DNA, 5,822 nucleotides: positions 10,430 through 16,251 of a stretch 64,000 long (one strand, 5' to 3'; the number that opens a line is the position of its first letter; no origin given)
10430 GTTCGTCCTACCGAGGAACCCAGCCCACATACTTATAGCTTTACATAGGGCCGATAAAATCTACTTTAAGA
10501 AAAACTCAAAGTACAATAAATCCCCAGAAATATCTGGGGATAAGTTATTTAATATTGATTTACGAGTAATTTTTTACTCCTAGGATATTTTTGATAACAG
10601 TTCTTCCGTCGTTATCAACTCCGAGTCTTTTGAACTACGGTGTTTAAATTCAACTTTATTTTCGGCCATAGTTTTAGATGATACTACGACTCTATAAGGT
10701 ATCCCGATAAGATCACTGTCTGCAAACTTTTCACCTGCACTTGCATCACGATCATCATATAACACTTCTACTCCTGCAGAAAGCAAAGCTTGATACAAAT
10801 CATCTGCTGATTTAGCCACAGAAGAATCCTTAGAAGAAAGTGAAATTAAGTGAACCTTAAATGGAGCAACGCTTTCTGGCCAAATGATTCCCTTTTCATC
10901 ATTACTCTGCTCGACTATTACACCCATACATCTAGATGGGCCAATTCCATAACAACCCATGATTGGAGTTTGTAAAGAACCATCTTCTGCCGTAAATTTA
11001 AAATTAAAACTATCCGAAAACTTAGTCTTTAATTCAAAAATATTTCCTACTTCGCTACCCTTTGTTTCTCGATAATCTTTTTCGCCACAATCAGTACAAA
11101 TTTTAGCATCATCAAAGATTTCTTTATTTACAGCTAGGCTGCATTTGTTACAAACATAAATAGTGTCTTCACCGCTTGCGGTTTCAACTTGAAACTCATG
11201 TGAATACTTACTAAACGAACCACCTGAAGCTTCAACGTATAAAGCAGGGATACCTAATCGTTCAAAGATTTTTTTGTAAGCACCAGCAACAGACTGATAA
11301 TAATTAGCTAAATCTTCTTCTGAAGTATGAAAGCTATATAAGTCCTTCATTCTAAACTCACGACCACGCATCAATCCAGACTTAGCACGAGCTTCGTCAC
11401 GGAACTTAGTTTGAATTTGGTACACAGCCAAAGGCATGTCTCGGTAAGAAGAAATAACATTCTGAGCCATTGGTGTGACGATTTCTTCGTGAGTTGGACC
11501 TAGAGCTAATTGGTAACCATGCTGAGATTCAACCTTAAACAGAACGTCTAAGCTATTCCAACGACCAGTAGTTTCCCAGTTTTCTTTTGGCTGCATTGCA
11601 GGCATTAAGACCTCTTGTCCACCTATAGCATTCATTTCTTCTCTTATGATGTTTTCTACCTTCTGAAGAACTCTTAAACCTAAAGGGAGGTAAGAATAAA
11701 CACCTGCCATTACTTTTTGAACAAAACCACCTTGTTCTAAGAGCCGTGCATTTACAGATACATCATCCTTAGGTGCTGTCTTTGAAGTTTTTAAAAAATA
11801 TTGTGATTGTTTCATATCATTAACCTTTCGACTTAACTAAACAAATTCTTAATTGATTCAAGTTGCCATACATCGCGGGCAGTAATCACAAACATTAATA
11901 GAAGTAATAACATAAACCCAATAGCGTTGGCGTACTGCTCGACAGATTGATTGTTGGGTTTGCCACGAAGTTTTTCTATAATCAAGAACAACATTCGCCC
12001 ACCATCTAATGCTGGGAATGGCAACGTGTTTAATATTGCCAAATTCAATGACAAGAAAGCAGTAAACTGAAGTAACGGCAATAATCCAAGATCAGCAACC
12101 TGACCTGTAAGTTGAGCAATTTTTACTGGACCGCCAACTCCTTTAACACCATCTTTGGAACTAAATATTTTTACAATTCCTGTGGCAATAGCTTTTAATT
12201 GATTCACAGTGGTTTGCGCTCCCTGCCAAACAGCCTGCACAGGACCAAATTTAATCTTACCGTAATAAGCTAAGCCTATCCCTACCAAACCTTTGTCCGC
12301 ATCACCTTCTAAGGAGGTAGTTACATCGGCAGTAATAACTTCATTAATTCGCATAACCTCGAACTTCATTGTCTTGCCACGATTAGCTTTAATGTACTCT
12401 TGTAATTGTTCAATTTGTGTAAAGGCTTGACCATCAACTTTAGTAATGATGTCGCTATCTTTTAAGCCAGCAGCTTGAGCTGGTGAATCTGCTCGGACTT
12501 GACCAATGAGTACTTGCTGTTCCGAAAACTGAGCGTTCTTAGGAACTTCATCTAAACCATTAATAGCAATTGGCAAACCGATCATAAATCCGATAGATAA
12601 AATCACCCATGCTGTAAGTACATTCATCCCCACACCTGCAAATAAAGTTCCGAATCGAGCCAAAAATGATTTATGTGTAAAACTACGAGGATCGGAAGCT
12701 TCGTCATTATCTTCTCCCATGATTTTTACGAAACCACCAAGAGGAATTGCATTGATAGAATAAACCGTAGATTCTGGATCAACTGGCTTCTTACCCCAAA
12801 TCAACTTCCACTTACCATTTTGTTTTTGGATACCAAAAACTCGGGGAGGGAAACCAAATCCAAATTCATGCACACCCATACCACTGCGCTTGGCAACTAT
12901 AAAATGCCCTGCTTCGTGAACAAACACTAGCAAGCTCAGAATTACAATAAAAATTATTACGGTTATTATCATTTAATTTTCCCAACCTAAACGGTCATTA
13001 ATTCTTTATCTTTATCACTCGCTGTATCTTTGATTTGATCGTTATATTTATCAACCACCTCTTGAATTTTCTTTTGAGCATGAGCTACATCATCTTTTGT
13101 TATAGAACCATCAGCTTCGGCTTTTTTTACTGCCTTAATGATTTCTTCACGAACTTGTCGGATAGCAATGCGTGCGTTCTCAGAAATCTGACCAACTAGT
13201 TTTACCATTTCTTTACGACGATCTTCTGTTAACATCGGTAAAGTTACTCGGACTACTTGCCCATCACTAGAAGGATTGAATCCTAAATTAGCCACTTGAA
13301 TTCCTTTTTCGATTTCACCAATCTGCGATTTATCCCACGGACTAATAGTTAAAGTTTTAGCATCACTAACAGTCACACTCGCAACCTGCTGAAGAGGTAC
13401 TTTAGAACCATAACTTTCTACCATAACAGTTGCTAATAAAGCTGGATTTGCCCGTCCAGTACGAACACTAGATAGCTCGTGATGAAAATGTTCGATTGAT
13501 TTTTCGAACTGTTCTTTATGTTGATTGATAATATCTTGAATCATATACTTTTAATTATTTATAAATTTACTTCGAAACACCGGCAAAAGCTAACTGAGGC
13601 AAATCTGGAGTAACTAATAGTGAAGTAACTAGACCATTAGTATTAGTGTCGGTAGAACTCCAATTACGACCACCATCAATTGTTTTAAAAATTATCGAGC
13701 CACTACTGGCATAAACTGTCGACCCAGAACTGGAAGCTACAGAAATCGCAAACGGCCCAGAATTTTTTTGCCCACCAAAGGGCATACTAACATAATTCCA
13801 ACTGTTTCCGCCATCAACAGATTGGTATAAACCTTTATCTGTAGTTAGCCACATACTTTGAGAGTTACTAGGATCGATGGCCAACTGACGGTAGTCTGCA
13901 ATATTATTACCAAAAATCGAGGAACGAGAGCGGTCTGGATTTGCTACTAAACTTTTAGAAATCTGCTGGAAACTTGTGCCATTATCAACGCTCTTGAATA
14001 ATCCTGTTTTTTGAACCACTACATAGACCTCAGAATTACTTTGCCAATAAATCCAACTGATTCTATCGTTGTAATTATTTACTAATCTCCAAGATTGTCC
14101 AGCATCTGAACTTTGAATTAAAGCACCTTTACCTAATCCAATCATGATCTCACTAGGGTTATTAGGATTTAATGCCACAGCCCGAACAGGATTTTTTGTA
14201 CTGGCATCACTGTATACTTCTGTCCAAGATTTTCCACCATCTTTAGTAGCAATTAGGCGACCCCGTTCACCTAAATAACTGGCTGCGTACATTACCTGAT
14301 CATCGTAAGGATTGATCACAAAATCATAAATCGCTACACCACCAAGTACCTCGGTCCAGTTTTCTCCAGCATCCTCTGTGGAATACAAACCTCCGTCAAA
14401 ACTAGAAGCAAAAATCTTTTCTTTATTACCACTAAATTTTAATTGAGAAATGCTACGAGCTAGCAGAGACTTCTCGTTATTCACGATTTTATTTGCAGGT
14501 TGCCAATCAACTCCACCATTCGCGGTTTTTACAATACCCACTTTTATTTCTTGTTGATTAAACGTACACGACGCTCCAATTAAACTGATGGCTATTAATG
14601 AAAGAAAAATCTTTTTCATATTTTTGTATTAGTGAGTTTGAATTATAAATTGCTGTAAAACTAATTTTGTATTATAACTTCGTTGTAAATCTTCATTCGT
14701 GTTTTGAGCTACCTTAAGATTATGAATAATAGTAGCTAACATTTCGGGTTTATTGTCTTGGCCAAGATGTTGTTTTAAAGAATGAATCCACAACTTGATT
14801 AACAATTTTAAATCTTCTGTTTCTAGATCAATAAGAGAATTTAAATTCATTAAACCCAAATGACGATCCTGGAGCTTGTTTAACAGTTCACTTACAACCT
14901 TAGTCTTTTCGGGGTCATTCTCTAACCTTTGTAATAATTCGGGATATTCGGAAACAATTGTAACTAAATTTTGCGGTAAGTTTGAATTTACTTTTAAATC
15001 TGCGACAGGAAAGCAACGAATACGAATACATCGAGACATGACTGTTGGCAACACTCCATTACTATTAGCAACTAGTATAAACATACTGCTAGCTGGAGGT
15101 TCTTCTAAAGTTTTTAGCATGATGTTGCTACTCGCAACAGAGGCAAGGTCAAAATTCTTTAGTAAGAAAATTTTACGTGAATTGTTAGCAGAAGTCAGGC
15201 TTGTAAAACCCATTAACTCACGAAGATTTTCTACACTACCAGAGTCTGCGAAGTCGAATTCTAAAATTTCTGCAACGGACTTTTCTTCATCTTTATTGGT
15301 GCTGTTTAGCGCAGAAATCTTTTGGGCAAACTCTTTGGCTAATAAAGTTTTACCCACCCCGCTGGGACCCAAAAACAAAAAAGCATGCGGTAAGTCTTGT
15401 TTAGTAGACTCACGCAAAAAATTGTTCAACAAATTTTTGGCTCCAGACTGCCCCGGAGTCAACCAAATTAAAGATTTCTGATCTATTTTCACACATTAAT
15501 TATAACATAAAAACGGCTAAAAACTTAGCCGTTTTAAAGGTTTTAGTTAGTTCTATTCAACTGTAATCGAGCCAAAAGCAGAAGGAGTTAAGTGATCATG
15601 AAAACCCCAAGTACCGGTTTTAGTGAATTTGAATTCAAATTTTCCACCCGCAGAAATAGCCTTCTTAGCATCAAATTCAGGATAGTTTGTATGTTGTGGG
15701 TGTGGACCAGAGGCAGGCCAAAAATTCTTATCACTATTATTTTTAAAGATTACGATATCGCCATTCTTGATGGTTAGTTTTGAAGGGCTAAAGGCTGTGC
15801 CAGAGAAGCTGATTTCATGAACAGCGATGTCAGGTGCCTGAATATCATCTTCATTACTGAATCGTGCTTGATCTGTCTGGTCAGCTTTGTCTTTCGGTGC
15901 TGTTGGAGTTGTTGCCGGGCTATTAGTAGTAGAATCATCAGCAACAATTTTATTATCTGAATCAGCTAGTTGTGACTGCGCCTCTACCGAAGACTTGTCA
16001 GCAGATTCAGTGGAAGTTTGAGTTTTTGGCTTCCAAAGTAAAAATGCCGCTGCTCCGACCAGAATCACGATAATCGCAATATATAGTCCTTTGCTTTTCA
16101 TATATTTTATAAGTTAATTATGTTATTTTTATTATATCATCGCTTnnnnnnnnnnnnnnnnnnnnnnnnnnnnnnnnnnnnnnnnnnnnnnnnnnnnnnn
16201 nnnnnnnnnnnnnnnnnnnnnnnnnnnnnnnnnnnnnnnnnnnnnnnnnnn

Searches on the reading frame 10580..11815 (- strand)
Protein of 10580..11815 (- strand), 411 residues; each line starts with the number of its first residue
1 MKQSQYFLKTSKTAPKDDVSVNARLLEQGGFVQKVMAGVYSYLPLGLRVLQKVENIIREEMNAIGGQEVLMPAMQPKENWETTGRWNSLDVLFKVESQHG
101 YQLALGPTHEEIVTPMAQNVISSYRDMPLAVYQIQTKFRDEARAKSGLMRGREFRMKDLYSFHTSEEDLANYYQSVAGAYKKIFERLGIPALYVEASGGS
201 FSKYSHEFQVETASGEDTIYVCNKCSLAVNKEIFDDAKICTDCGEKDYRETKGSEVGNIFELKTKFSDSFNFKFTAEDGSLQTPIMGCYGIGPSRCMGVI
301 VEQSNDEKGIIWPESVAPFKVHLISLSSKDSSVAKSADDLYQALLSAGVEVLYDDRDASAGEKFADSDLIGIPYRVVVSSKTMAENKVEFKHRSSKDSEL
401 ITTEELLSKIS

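Call 9: search_protein_families(library=pfam, proteins=[window:10580-11815:-], max_evalue=0.00001)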
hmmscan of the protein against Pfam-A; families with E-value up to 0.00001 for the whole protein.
window:10580-11815:- (411 aa): 2 families
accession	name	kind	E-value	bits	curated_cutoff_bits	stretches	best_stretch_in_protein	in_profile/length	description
PF00587.30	tRNA-synt_2b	-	2.2e-33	116.3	29.3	1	93-303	1-178/179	tRNA synthetase class II core domain (G, H, P, S and T)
PF03129.25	HGTP_anticodon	-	1.3e-19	70.5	21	1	320-410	1-91/94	Anticodon binding domain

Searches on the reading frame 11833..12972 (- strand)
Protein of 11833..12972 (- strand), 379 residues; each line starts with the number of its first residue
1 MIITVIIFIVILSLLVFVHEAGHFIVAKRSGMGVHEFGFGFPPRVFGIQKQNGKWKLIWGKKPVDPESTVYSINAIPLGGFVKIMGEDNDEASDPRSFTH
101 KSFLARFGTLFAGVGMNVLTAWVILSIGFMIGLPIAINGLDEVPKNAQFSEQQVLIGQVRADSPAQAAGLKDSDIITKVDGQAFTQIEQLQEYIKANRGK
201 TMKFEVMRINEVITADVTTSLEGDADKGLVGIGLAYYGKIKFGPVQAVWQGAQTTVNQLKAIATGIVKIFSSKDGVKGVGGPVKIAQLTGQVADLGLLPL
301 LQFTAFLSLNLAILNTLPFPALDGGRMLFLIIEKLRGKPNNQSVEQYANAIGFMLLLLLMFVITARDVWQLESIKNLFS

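Call 9: search_protein_families(library=pfam, proteins=[window:11833-12972:-], max_evalue=0.00001)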
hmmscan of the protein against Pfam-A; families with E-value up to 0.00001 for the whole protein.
window:11833-12972:- (379 aa): 4 families
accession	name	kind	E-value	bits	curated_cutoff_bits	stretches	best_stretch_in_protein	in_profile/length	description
PF02163.28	Peptidase_M50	-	3.4e-52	177.4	27.2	2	67-359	45-221/221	Peptidase family M50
PF13180.12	PDZ_2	-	2.7e-11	44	27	1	151-218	11-79/80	PDZ domain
PF17820.7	PDZ_6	-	8.3e-11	41.9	27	1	156-206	2-52/54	PDZ domain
PF00595.29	PDZ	-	5.2e-06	27.2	23.2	0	146-201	23-75/81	PDZ domain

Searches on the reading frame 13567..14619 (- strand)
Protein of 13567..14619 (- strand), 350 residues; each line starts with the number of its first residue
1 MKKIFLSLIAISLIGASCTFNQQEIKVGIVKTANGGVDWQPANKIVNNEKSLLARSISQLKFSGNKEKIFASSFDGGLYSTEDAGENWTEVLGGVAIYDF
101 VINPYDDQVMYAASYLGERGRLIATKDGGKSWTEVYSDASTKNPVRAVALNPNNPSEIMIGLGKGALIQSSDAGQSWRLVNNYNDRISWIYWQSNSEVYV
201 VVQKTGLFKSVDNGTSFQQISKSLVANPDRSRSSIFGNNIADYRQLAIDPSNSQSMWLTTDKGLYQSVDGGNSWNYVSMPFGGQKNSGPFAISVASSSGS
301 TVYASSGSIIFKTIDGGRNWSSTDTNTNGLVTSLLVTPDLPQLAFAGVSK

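Call 10: search_protein_families(library=pfam, proteins=[window:13567-14619:-], max_evalue=0.00001)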
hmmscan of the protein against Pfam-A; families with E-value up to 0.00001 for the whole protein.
window:13567-14619:- (350 aa): 2 families
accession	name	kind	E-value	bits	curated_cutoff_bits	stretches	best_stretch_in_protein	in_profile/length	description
PF15902.12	Sortilin-Vps10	-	1.8e-19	70.3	33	1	78-202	3-136/446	Sortilin, neurotensin receptor 3,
PF14870.12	PSII_BNR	-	6.9e-14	52.2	27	0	117-178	35-138/303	Photosynthesis system II assembly factor YCF48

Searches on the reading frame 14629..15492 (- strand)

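Call 10: search_protein_families(library=pfam, proteins=[window:14629-15492:-], max_evalue=0.00001)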
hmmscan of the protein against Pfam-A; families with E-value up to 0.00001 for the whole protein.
window:14629-15492:- (287 aa): 2 families
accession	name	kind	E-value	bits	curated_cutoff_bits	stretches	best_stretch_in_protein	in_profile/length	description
PF13177.12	DNA_pol3_delta2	-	6e-25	88.5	27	1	19-159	3-156/161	DNA polymerase III, delta subunit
PF00004.35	AAA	-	1.8e-07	32.1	21.2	1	39-159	2-127/131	ATPase family associated with various cellular activities (AAA)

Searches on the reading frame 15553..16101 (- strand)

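Call 10: search_protein_families(library=pfam, proteins=[window:15553-16101:-], max_evalue=0.00001)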
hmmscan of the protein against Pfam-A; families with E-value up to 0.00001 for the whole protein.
window:15553-16101:- (182 aa): 1 family
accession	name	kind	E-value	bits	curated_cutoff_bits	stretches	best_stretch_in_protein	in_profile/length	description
PF13473.12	Cupredoxin_1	-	6.8e-07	29.7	27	1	89-181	17-104/104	Cupredoxin-like domain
